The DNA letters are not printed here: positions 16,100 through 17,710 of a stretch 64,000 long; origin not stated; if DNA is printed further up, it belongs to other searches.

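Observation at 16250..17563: Mini-AOR: an aldehyde:ferredoxin oxidoreductase-family protein about 160 residues shorter than canonical enzymes, embedded in the hydrogenase operon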

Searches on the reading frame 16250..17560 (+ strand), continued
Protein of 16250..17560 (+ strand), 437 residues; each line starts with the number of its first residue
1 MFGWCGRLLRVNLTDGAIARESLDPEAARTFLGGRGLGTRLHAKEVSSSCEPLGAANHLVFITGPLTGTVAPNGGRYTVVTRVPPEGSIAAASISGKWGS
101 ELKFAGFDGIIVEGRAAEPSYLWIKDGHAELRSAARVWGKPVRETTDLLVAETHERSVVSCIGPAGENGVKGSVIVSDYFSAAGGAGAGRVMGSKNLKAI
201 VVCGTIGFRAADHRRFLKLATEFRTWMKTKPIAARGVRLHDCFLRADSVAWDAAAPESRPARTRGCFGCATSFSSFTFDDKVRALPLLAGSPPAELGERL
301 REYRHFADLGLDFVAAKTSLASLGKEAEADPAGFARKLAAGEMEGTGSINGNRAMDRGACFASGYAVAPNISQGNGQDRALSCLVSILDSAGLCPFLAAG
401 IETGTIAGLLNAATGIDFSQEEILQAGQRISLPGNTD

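Call 38: fold_search(model_id=the predicted structure, library=pdb)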
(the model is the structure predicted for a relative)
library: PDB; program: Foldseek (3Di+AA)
matches with E <= 10: 163; with E <= 0.001: 9
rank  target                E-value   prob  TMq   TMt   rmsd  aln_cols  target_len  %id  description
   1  9mqx_D                1.2e-34  1.00  0.74  0.55   6.8       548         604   30  Electron-bifurcating Tungstopyranopterin-containing aldehyde oxidoreductase with NADH (released 2025-07-16)
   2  1aor_A                3.2e-33  1.00  0.74  0.55   8.3       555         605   29  STRUCTURE OF A HYPERTHERMOPHILIC TUNGSTOPTERIN ENZYME, ALDEHYDE FERREDOXIN OXIDOREDUCTASE (released 1995-04-20)
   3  9g7j_A                1.6e-32  1.00  0.75  0.55   8.3       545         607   24  Crystal structure of the tungsten-dependent aldehyde:ferredoxin oxidoreductase from Clostridium autoethanogenum. (released 2025-05-28)
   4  8c0z_A                1.1e-29  1.00  0.73  0.52   8.6       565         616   25  CryoEM structure of a tungsten-containing aldehyde oxidoreductase from Aromatoleum aromaticum (released 2023-05-31)
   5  1b25_A                2.9e-29  1.00  0.71  0.52   8.2       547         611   23  FORMALDEHYDE FERREDOXIN OXIDOREDUCTASE FROM PYROCOCCUS FURIOSUS (released 1999-03-24)
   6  4z3w_A                5.4e-28  1.00  0.69  0.48   9.4       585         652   20  Active site complex BamBC of Benzoyl Coenzyme A reductase in complex with 1,5 Dienoyl-CoA (released 2015-06-24)
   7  4z3w_C                1.9e-27  1.00  0.70  0.48   8.7       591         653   21  Active site complex BamBC of Benzoyl Coenzyme A reductase in complex with 1,5 Dienoyl-CoA (released 2015-06-24)
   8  6x1o_C                2.8e-27  1.00  0.67  0.48   8.1       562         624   23  WOR5 from Pyrococcus furiosus, as crystallized (released 2021-11-24)
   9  6x1o_A                3.5e-26  1.00  0.67  0.48   8.3       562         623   23  WOR5 from Pyrococcus furiosus, as crystallized (released 2021-11-24)
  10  5b83_A                1.2e-02  0.28  0.13  0.17  19.3       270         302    6  Crystal structure of Optineurin UBAN in complex with linear ubiquitin (released 2016-09-07)
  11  7yui_A                2.8e-02  0.13  0.12  0.16  26.6       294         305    6  Crystal structure of HOIL-1L(195-423) in complex with the linear tetra-ubiquitin (released 2023-08-30)
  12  7sbi_B                3.7e-02  0.23  0.12  0.25  13.9       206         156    9  Tandem diubiquitin-like domain from chicken 2'-5'-oligoadenylate synthetase-like protein (released 2022-01-12)
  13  7sbi_A                3.9e-02  0.25  0.12  0.27  13.5       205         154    8  Tandem diubiquitin-like domain from chicken 2'-5'-oligoadenylate synthetase-like protein (released 2022-01-12)
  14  2w9n                  4.3e-02  0.25  0.12  0.28  17.5       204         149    7  crystal structure of linear di-ubiquitin (released 2009-04-28)
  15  8cmr_B                6.1e-02  0.21  0.12  0.27  16.8       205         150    7  Linear specific OTU-type DUB SnOTU from the pathogen S. negenvensis in complex with linear di-ubiquitin (released 2023-11-22)
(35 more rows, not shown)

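Call 49: find_encoding_contigs(protein=P0139, flank=10000, max_places=1)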
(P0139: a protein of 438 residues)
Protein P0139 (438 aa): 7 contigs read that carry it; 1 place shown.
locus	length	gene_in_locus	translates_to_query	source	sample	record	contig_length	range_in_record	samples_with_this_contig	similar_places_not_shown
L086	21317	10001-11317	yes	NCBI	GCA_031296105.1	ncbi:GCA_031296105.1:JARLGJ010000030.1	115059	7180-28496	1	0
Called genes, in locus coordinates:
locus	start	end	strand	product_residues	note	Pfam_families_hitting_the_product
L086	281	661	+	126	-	PF02579:Nitro_FeMo-Co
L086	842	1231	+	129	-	PF03551:PadR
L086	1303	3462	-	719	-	PF01734:Patatin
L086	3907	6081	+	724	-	PF13492:GAF_3 (weak), PF01590:GAF, PF13185:GAF_2, PF13492:GAF_3 (weak), PF00158:Sigma54_activat, PF01078:Mg_chelatase (weak), PF14532:Sigma54_activ_2, PF25601:AAA_lid_14, +1 more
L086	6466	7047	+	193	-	PF13187:Fer4_9 (faint), PF13534:Fer4_17 (faint), PF13247:Fer4_11, PF12838:Fer4_7 (weak), PF25160:LdpA_Fe-S-bd (weak), PF00037:Fer4, PF12797:Fer4_2 (weak), PF12837:Fer4_6, +3 more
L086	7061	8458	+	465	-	PF00037:Fer4, PF12797:Fer4_2 (faint), PF12837:Fer4_6, PF12838:Fer4_7 (weak), PF13183:Fer4_8 (faint), PF13187:Fer4_9 (weak), PF13237:Fer4_10, PF02906:Fe_hyd_lg_C, +2 more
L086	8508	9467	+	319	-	PF01226:Form_Nir_trans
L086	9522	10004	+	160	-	PF00037:Fer4 (faint), PF12797:Fer4_2 (faint), PF12837:Fer4_6 (faint), PF14697:Fer4_21 (faint), PF12800:Fer4_4 (faint), PF13237:Fer4_10 (weak), PF13247:Fer4_11, PF12838:Fer4_7 (weak), +4 more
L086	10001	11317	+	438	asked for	PF02730:AFOR_N, PF01314:AFOR_C (weak)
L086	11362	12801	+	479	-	PF00662:Proton_antipo_N, PF00361:Proton_antipo_M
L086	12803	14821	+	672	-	PF00662:Proton_antipo_N (weak), PF00361:Proton_antipo_M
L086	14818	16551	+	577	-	PF00329:Complex1_30kDa, PF00374:NiFeSe_Hases, PF00346:Complex1_49kDa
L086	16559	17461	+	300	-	PF00146:NADHdh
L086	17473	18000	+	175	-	PF25160:LdpA_Fe-S-bd (faint), PF00037:Fer4 (weak), PF12837:Fer4_6 (weak), PF13237:Fer4_10, PF14697:Fer4_21, PF12838:Fer4_7, PF13187:Fer4_9 (weak), PF00037:Fer4 (weak), +1 more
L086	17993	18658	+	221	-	PF00420:Oxidored_q2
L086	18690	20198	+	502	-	PF00361:Proton_antipo_M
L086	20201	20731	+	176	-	PF01058:Oxidored_q6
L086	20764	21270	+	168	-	PF01750:HycI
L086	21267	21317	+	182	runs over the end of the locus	PF13247:Fer4_11 (faint), PF12838:Fer4_7 (weak), PF25160:LdpA_Fe-S-bd, PF12797:Fer4_2 (weak), PF12837:Fer4_6 (weak), PF13237:Fer4_10 (weak), PF00037:Fer4, PF12838:Fer4_7 (weak), +3 more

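Call 50: find_encoding_contigs(protein=P0142, flank=10000, max_places=1)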
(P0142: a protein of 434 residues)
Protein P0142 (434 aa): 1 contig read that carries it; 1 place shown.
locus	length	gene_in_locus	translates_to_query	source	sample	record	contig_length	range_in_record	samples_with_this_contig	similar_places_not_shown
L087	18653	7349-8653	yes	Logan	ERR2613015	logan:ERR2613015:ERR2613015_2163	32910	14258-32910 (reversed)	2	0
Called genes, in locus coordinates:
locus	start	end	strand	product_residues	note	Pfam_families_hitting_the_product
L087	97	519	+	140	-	PF04879:Molybdop_Fe4S4, PF00384:Molybdopterin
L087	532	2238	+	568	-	PF00384:Molybdopterin, PF01568:Molydop_binding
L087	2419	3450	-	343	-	PF00158:Sigma54_activat, PF00493:MCM (faint), PF01078:Mg_chelatase (faint), PF14532:Sigma54_activ_2, PF07728:AAA_5 (weak), PF25601:AAA_lid_14, PF02954:HTH_8, PF13551:HTH_29 (weak)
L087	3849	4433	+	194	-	PF13247:Fer4_11, PF12838:Fer4_7 (weak), PF00037:Fer4, PF12797:Fer4_2 (weak), PF12837:Fer4_6 (weak), PF13237:Fer4_10 (weak), PF12800:Fer4_4 (weak), PF12838:Fer4_7 (weak), +5 more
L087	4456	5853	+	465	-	PF00037:Fer4, PF12837:Fer4_6 (weak), PF12838:Fer4_7 (weak), PF13187:Fer4_9, PF13237:Fer4_10, PF14697:Fer4_21 (weak), PF02906:Fe_hyd_lg_C, PF02256:Fe_hyd_SSU, +3 more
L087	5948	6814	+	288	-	PF01226:Form_Nir_trans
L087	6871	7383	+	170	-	PF00037:Fer4 (faint), PF12797:Fer4_2 (faint), PF12837:Fer4_6 (faint), PF13484:Fer4_16 (faint), PF13237:Fer4_10 (weak), PF13247:Fer4_11, PF12838:Fer4_7 (weak), PF13187:Fer4_9 (weak), +2 more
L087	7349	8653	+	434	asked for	PF02730:AFOR_N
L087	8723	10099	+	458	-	PF00662:Proton_antipo_N, PF00361:Proton_antipo_M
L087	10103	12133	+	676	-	PF00361:Proton_antipo_M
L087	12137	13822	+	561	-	PF00329:Complex1_30kDa, PF00374:NiFeSe_Hases, PF00346:Complex1_49kDa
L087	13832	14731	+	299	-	PF00146:NADHdh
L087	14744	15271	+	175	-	PF00037:Fer4 (weak), PF12797:Fer4_2 (weak), PF12837:Fer4_6 (weak), PF13237:Fer4_10, PF14697:Fer4_21, PF12838:Fer4_7, PF13187:Fer4_9, PF00037:Fer4, +2 more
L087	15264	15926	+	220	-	PF00420:Oxidored_q2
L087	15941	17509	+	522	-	PF00662:Proton_antipo_N (weak), PF00361:Proton_antipo_M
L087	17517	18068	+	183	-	PF01058:Oxidored_q6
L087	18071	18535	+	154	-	PF01750:HycI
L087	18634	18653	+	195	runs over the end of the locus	PF12797:Fer4_2 (faint), PF13237:Fer4_10 (faint), PF13484:Fer4_16 (faint), PF12838:Fer4_7 (faint), PF13247:Fer4_11 (weak), PF25160:LdpA_Fe-S-bd (weak), PF00037:Fer4 (weak), PF12837:Fer4_6 (weak), +1 more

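Call 64: search_protein_families(library=pfam, proteins=[L007:5674-6246:+, L007:6266-6952:+, L007:6977-9040:+, L007:9270-9689:+, L007:9659-11470:+, L007:11861-13717:+, L007:13683-14945:+, L007:15028-15489:+, L007:16290-16928:+, L007:17461-18537:+], max_evalue=0.00001)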
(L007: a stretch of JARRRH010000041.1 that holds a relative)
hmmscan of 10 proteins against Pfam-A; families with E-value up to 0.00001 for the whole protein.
L007:5674-6246:+ (191 aa): 0 families

L007:6266-6952:+ (229 aa): 0 families

L007:6977-9040:+ (688 aa): 1 family
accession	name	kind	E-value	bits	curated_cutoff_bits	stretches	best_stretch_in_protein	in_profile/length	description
PF03030.21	H_PPase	-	8.6e-260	864.3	29.7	1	13-677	1-645/645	Inorganic H+ pyrophosphatase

L007:9270-9689:+ (140 aa): 7 families
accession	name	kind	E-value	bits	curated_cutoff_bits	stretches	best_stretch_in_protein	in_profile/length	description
PF13247.11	Fer4_11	-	3.4e-12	46.9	26.2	1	30-103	17-97/100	4Fe-4S dicluster domain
PF12838.12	Fer4_7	-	7.7e-11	42.7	27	1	28-69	5-51/52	4Fe-4S dicluster domain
PF13237.11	Fer4_10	-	2.9e-10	40.4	25.5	1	28-67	12-53/53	4Fe-4S dicluster domain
PF00037.32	Fer4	-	5.1e-10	39.2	21.1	1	51-71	3-23/24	4Fe-4S binding domain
PF13484.11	Fer4_16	-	1.1e-09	39.4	30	0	56-74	2-20/66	4Fe-4S double cluster binding domain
PF13187.11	Fer4_9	-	1.4e-09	38.3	27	1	55-100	1-51/52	4Fe-4S dicluster domain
PF12837.12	Fer4_6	-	1e-07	32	25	0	51-71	4-24/24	4Fe-4S binding domain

L007:9659-11470:+ (604 aa): 2 families
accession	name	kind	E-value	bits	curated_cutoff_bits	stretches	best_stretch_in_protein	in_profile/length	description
PF01314.23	AFOR_C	-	7.5e-126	420.8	27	1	220-600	3-385/385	Aldehyde ferredoxin oxidoreductase, domains 2 & 3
PF02730.20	AFOR_N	-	4.9e-78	261.9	29.8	1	6-204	1-198/199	Aldehyde ferredoxin oxidoreductase, N-terminal domain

L007:11861-13717:+ (619 aa): 2 families
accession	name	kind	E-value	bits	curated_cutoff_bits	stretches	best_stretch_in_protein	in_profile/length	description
PF00361.26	Proton_antipo_M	-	9.4e-68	229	21.5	1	129-413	1-293/294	NADH:quinone oxidoreductase/Mrp antiporter, TM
PF00662.26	Proton_antipo_N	-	4.3e-11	43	24.5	1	70-113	9-51/51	NADH-Ubiquinone oxidoreductase (complex I), chain 5 N-terminus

L007:13683-14945:+ (421 aa): 1 family
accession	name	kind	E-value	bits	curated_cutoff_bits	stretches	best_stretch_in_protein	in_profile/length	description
PF00361.26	Proton_antipo_M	-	9.1e-35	120.7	21.5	1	157-366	85-294/294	NADH:quinone oxidoreductase/Mrp antiporter, TM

L007:15028-15489:+ (154 aa): 1 family
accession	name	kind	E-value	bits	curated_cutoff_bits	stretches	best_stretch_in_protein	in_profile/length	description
PF01058.29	Oxidored_q6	-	3.6e-26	91.8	27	1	26-136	1-127/128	NADH ubiquinone oxidoreductase, 20 Kd subunit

L007:16290-16928:+ (213 aa): 7 families
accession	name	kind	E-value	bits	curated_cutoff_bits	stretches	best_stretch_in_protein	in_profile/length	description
PF12838.12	Fer4_7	-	5e-12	46.5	27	1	79-128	1-52/52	4Fe-4S dicluster domain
PF00037.32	Fer4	-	2.3e-09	37.1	21.1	1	111-129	5-23/24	4Fe-4S binding domain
PF13187.11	Fer4_9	-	1.3e-08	35.2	27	1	79-128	1-51/52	4Fe-4S dicluster domain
PF14697.11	Fer4_21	-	4.3e-08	33.6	35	1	78-126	6-53/59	4Fe-4S dicluster domain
PF13237.11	Fer4_10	-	1.3e-07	31.9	25.5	0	73-125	2-53/53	4Fe-4S dicluster domain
PF13484.11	Fer4_16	-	4.2e-07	31.1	30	0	113-130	1-18/66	4Fe-4S double cluster binding domain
PF12837.12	Fer4_6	-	2.8e-06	27.4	25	0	73-95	2-24/24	4Fe-4S binding domain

L007:17461-18537:+ (359 aa): 2 families
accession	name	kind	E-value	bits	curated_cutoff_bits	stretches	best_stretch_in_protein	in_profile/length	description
PF00346.24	Complex1_49kDa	-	1.6e-65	221.3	24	2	117-280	2-166/271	Respiratory-chain NADH dehydrogenase, 49 Kd subunit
PF00374.24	NiFeSe_Hases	-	2.4e-12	47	25.8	1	41-109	1-69/508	Nickel-dependent hydrogenase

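Call 68: find_encoding_contigs(protein=P0144, flank=8000, max_places=1)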
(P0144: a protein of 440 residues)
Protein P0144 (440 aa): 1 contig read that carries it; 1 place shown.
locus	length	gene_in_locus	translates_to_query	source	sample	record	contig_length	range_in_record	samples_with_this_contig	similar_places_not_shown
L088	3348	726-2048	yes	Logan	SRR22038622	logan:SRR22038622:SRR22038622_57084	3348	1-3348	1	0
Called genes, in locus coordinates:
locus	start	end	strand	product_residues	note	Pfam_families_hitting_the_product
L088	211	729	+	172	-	PF12797:Fer4_2 (faint), PF12837:Fer4_6 (faint), PF13484:Fer4_16 (faint), PF13237:Fer4_10 (weak), PF13247:Fer4_11, PF12838:Fer4_7 (weak), PF13187:Fer4_9 (weak), PF00037:Fer4 (weak), +1 more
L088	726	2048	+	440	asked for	PF02730:AFOR_N, PF01314:AFOR_C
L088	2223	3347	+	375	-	?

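Call 69: find_encoding_contigs(protein=P0141, flank=10000, max_places=1)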
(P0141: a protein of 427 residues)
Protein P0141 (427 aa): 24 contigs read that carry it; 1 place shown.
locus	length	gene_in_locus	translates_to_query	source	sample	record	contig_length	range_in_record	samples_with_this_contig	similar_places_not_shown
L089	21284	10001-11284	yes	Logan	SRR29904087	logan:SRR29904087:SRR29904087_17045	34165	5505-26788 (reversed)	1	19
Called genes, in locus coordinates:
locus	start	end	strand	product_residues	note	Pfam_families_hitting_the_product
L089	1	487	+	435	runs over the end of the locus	PF08867:FRG (weak)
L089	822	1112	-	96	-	PF12844:HTH_19 (weak), PF13560:HTH_31 (weak), PF01381:HTH_3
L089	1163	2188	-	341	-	PF00586:AIRS, PF02769:AIRS_C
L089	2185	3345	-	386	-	PF01924:HypD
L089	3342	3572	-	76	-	PF01455:HupF_HypC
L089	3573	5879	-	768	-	PF00708:Acylphosphatase, PF07503:zf-HYPF, PF01300:Sua5_yciO_yrdC, PF17788:HypF_C, PF22521:HypF_C_2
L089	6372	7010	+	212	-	PF13187:Fer4_9 (faint), PF25160:LdpA_Fe-S-bd (faint), PF13237:Fer4_10 (faint), PF13247:Fer4_11, PF12838:Fer4_7 (weak), PF00037:Fer4 (weak), PF12797:Fer4_2 (weak), PF12837:Fer4_6, +2 more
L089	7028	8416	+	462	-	PF00037:Fer4, PF12797:Fer4_2 (weak), PF12837:Fer4_6, PF12838:Fer4_7 (weak), PF13187:Fer4_9 (weak), PF13237:Fer4_10, PF14697:Fer4_21, PF02906:Fe_hyd_lg_C, +2 more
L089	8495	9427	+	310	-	PF01226:Form_Nir_trans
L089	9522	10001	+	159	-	PF00037:Fer4 (faint), PF12797:Fer4_2 (faint), PF12837:Fer4_6 (faint), PF12838:Fer4_7 (faint), PF13187:Fer4_9 (weak), PF13237:Fer4_10 (weak), PF13247:Fer4_11, PF14697:Fer4_21 (weak), +2 more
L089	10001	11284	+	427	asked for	PF02730:AFOR_N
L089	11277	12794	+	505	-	PF00662:Proton_antipo_N, PF00361:Proton_antipo_M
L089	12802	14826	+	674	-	PF00662:Proton_antipo_N, PF00361:Proton_antipo_M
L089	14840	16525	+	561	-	PF00329:Complex1_30kDa, PF00374:NiFeSe_Hases, PF00346:Complex1_49kDa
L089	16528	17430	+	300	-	PF00146:NADHdh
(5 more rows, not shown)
